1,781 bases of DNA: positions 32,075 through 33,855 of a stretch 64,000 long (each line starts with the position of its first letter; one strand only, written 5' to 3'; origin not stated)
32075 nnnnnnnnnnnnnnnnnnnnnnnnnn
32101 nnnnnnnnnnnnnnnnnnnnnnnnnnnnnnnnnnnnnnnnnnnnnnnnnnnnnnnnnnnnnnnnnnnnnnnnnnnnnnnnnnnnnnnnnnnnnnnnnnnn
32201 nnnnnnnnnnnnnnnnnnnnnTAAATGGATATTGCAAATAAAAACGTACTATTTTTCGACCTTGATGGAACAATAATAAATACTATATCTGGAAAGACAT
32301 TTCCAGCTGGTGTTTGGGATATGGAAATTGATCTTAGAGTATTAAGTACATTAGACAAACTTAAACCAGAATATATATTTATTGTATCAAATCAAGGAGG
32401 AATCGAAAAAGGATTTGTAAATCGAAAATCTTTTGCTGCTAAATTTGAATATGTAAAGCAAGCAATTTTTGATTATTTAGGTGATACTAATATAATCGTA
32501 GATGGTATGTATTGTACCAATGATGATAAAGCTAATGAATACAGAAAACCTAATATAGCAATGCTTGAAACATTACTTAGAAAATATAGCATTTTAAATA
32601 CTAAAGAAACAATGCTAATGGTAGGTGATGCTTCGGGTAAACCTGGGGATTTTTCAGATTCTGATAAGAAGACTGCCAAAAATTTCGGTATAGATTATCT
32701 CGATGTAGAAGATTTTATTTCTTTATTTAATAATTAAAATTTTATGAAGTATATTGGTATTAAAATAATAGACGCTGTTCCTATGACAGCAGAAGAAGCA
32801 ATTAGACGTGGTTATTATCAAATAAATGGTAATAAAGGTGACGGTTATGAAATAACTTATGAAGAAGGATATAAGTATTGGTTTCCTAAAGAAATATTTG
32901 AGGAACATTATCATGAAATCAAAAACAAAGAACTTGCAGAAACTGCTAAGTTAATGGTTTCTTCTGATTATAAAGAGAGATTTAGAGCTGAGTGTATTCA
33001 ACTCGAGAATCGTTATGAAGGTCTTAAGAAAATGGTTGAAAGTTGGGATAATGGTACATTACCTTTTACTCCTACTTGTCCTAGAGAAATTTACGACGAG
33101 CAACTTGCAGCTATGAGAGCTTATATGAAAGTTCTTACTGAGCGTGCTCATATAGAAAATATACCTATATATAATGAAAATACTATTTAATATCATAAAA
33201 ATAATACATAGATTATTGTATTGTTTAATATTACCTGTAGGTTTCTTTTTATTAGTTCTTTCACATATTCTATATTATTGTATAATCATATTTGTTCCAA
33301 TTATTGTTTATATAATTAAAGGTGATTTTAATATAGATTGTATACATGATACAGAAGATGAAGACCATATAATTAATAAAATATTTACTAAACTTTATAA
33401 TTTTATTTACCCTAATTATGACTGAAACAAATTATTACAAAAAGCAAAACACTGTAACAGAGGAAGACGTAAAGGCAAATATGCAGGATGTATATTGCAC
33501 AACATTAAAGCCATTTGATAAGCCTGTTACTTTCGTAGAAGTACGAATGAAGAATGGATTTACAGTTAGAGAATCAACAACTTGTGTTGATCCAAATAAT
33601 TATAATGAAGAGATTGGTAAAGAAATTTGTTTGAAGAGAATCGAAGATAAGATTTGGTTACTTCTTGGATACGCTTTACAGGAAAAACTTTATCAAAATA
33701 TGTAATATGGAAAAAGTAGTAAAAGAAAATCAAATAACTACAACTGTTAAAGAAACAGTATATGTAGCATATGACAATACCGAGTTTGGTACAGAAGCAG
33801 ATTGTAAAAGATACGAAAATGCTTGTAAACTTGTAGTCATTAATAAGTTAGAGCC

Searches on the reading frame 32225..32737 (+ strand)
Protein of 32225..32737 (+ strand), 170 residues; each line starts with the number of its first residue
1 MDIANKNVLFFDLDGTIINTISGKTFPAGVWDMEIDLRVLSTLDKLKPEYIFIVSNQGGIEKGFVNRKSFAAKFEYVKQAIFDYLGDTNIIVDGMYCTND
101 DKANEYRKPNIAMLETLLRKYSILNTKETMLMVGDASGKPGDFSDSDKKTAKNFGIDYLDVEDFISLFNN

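Call 11: search_protein_families(library=phrogs, proteins=[window:32225-32737:+], max_evalue=0.001)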
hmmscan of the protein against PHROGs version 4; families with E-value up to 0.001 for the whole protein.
window:32225-32737:+ (170 aa): 0 families

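Call 12: search_protein_families(library=pfam, proteins=[window:32225-32737:+], max_evalue=0.001)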
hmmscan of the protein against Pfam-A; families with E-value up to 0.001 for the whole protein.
window:32225-32737:+ (170 aa): 4 families
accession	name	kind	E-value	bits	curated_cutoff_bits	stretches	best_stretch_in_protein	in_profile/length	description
PF08645.17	PNK3P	-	5e-23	82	22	1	8-164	2-160/161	Polynucleotide kinase 3 phosphatase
PF00702.32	Hydrolase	-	0.00031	21.6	26.4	0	8-23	3-18/191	haloacid dehalogenase-like hydrolase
PF13242.12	Hydrolase_like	-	0.00048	20.4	22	0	106-157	2-44/75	HAD-hyrolase-like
PF13419.12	HAD_2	-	0.00055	20.5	23.8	0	105-158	132-175/178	Haloacid dehalogenase-like hydrolase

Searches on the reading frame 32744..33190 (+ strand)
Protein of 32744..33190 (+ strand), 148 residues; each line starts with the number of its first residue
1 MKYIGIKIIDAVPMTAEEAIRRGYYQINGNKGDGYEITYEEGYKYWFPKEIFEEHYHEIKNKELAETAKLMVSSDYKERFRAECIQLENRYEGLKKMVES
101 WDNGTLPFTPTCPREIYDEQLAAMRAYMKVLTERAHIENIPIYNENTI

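Call 18: search_protein_families(library=pfam, proteins=[window:32744-33190:+], max_evalue=0.01)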
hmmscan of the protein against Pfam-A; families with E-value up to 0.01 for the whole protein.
window:32744-33190:+ (148 aa): 1 family
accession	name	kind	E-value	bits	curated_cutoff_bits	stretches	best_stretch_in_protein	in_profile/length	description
PF21825.2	crAss001_48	-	5.1e-17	62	24.8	1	74-136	1-60/61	crAss001_48 related protein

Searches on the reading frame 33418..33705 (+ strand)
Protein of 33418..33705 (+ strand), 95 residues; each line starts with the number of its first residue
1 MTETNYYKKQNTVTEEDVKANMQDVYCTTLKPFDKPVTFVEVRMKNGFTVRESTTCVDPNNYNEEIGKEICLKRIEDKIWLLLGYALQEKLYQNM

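Call 91: search_protein_families(library=pfam, proteins=[window:33418-33705:+], max_evalue=0.01)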
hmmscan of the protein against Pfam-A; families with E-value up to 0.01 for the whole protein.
window:33418-33705:+ (95 aa): 1 family
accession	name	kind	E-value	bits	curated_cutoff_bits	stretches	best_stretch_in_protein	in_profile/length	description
PF13876.11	Phage_gp49_66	-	2.5e-23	82.8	27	1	13-91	1-82/82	Phage protein (N4 Gp49/phage Sf6 gene 66) family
